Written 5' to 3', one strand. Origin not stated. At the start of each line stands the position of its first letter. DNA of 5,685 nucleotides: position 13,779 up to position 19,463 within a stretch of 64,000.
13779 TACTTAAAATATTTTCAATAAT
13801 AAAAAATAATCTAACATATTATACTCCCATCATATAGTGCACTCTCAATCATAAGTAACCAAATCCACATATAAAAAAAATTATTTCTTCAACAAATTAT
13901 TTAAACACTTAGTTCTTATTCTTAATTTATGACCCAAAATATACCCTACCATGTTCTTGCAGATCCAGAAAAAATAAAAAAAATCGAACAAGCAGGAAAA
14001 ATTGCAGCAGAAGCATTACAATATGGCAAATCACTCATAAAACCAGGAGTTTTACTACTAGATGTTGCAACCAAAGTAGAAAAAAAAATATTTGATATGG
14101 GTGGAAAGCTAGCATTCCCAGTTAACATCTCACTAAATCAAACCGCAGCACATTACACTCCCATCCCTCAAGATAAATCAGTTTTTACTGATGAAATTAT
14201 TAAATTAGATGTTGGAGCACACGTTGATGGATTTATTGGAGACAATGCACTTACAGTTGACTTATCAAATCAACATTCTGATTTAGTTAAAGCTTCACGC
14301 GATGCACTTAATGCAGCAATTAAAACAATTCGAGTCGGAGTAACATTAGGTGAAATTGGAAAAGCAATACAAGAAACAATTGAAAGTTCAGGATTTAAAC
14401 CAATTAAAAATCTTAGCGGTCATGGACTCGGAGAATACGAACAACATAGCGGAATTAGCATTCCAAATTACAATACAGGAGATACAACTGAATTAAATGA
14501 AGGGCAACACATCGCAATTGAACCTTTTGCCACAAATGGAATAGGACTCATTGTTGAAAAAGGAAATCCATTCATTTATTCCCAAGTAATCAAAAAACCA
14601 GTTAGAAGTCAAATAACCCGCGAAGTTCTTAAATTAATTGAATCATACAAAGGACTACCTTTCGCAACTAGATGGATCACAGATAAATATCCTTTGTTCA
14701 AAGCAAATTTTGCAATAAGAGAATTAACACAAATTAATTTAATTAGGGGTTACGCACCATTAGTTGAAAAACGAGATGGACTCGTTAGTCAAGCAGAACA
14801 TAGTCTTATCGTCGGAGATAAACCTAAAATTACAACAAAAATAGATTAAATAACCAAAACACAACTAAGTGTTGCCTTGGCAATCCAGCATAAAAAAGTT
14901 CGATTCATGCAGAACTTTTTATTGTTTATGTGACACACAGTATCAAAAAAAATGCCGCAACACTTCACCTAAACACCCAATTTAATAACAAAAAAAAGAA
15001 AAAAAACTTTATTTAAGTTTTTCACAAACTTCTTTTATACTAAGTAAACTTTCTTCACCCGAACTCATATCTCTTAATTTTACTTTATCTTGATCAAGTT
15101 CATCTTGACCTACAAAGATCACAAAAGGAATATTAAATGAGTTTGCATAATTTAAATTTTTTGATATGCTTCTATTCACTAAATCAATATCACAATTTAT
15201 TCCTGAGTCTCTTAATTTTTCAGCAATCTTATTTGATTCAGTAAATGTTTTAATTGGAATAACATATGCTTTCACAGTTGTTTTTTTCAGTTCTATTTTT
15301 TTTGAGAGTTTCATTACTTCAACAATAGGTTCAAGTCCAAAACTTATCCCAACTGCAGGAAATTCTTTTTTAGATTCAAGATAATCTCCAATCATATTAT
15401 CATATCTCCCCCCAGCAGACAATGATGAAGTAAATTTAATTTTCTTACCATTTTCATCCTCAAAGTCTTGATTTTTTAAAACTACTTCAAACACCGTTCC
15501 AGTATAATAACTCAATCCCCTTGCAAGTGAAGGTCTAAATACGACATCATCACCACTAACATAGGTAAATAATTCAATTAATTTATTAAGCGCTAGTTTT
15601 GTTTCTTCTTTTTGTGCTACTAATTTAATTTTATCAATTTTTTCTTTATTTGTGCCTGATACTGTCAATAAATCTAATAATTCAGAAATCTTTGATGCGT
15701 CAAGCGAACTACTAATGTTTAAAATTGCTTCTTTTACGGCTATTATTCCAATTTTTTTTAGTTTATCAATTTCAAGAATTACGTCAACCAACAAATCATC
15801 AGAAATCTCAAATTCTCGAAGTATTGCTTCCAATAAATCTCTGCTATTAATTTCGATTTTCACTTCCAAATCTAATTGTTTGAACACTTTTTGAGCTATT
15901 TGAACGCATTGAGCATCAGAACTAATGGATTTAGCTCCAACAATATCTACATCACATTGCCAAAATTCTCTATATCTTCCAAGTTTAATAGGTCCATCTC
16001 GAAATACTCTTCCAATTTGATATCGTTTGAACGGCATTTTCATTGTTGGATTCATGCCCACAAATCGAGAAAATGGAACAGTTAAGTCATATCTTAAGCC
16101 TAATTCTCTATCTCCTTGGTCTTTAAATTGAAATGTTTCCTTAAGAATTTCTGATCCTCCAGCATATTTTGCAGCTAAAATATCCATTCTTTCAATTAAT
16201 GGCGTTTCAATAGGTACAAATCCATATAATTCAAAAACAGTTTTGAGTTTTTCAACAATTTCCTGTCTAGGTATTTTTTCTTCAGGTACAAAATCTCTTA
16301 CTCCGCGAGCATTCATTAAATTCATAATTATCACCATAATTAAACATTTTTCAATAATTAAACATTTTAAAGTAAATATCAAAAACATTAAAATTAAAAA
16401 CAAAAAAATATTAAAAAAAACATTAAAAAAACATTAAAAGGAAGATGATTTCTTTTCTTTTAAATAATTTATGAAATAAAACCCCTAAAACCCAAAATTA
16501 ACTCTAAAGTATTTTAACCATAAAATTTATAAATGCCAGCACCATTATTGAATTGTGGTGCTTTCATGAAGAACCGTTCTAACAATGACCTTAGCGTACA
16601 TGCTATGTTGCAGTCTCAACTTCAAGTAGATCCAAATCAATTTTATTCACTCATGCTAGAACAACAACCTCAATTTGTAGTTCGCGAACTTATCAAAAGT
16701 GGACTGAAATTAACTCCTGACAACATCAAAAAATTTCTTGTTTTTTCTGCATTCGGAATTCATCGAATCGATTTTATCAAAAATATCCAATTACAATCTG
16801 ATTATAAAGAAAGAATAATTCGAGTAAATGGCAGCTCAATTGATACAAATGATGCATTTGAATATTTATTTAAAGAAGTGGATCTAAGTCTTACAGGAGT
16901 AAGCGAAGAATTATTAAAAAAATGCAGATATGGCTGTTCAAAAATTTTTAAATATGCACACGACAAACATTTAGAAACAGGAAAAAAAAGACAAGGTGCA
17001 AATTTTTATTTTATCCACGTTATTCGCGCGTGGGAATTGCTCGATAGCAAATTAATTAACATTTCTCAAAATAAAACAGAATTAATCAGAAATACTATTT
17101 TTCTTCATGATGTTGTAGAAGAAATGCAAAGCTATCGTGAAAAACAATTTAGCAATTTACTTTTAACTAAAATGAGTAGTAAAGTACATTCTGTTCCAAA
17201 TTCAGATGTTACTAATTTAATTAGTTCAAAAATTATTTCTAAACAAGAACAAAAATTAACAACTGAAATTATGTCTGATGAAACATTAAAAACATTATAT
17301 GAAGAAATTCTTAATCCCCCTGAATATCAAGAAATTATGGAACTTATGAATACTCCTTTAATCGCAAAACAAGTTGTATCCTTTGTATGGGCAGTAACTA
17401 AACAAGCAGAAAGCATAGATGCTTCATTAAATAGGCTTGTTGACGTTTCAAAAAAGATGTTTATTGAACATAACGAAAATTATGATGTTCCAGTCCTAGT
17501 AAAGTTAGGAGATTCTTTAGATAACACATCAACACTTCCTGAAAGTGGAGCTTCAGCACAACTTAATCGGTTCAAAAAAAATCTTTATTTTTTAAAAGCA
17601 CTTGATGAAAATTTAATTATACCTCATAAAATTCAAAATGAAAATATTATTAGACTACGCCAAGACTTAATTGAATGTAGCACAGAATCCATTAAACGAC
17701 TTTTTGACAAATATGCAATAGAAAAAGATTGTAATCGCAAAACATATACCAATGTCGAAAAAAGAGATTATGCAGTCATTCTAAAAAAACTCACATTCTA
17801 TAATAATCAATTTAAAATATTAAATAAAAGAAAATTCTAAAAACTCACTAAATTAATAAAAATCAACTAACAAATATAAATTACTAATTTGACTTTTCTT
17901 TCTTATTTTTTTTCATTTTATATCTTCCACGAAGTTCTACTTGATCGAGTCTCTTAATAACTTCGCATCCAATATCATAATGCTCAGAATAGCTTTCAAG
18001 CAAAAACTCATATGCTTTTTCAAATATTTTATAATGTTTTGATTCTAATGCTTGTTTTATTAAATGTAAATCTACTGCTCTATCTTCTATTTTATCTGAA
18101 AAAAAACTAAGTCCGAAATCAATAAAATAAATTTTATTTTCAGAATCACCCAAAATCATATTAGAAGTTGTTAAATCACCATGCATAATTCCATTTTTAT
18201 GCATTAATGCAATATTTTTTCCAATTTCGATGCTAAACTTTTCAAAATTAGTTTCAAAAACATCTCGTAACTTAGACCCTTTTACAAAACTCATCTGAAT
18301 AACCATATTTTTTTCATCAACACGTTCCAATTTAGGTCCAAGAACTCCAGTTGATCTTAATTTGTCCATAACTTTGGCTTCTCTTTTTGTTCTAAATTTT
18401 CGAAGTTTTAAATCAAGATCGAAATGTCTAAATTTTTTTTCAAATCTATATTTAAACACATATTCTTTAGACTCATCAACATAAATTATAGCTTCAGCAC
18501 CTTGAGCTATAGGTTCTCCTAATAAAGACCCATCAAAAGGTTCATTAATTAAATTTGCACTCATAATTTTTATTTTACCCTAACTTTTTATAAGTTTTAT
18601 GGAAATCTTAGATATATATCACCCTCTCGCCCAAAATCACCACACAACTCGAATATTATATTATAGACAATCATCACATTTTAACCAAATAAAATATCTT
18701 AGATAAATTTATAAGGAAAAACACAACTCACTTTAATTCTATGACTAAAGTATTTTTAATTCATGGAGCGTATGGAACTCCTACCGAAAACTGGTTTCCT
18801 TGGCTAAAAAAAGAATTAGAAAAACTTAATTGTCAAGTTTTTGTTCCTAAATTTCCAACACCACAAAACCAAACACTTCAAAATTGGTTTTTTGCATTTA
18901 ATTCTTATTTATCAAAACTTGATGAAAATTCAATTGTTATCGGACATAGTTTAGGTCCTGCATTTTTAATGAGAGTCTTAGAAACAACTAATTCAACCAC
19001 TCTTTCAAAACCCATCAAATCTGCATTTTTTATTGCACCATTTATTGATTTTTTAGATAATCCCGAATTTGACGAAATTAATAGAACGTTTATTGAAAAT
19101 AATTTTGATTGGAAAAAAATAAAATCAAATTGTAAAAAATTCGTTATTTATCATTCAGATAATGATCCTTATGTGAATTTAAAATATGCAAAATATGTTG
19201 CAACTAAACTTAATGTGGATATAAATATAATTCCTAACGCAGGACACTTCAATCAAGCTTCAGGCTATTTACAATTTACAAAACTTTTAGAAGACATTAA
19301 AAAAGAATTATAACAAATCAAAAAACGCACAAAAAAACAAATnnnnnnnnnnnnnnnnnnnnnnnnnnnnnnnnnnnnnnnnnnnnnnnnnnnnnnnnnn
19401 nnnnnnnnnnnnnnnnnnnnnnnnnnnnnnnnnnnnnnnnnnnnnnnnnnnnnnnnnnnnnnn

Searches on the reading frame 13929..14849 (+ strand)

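Call 88: search_protein_families(library=pfam, proteins=[window:13929-14849:+], max_evalue=0.001)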
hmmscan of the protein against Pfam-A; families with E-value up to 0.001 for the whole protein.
window:13929-14849:+ (306 aa): 1 family
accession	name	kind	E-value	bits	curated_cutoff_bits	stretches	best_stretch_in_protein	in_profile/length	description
PF00557.29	Peptidase_M24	-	3.3e-34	118.9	23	1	18-205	2-189/208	Metallopeptidase family M24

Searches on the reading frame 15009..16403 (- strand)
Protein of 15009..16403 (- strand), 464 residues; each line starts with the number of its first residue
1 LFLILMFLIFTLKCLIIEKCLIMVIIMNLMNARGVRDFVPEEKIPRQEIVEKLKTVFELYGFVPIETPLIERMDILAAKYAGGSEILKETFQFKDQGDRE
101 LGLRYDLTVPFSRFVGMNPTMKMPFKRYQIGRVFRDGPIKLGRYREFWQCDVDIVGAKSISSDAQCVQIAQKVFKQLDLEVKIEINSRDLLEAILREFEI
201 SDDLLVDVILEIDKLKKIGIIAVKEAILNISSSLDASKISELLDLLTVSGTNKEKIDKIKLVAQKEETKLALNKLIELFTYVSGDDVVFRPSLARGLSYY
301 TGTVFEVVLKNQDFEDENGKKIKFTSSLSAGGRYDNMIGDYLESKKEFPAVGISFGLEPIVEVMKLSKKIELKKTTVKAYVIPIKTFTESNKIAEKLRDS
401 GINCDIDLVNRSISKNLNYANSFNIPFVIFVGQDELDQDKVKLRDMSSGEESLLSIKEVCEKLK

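Call 18: search_protein_families(library=pfam, proteins=[window:15009-16403:-], max_evalue=0.00001)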
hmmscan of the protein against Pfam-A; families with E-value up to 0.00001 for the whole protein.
window:15009-16403:- (464 aa): 4 families
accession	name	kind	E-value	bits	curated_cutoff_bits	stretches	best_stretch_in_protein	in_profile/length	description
PF13393.11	tRNA-synt_His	-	1.7e-41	142.9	25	1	34-360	1-308/308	Histidyl-tRNA synthetase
PF03129.25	HGTP_anticodon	-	1.9e-18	66.9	21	1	378-464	1-92/94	Anticodon binding domain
PF00587.30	tRNA-synt_2b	-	4.7e-07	30.5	29.3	1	91-260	1-110/179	tRNA synthetase class II core domain (G, H, P, S and T)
PF01409.25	tRNA-synt_2d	-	2.2e-06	27.8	19.8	1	43-183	16-160/246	tRNA synthetases class II core domain (F)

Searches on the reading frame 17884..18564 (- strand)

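Call 88: search_protein_families(library=pfam, proteins=[window:17884-18564:-], max_evalue=0.001)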
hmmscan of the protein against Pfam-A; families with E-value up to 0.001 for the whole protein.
window:17884-18564:- (226 aa): 6 families
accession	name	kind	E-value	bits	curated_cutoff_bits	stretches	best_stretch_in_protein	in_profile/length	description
PF01163.29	RIO1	-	3.5e-10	40.2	22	1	38-151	35-149/187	RIO domain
PF00069.31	Pkinase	-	1.9e-09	37.7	31.7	1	57-155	43-147/263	Protein kinase domain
PF06293.20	Kdo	-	5.8e-07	29.6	21.3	1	113-157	126-173/207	Lipopolysaccharide kinase (Kdo/WaaP) family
PF01636.29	APH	-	1.8e-05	25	23.2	1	122-193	166-237/239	Phosphotransferase enzyme family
PF03109.22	ABC1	-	3.7e-05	23.4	22.9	1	77-174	133-234/244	ABC1 atypical kinase-like domain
PF07714.23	PK_Tyr_Ser-Thr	-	4.5e-05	23.3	23.1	1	60-156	49-152/258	Protein tyrosine and serine/threonine kinase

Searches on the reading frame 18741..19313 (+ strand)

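Call 88: search_protein_families(library=pfam, proteins=[window:18741-19313:+], max_evalue=0.001)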
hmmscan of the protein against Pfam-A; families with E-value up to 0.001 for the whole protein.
window:18741-19313:+ (190 aa): 4 families
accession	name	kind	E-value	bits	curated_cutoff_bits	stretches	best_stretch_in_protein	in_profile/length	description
PF06821.19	Ser_hydrolase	-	8.2e-22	78.4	22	1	5-181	2-165/172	Serine hydrolase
PF12697.13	Abhydrolase_6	-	7.2e-06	27.3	26.3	0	4-104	1-98/217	Alpha/beta hydrolase family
PF00561.26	Abhydrolase_1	-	2.1e-05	24.7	25.8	0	62-124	69-123/245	alpha/beta hydrolase fold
PF10230.15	LIDHydrolase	-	0.00014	22.1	27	0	58-103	80-121/262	Lipid-droplet associated hydrolase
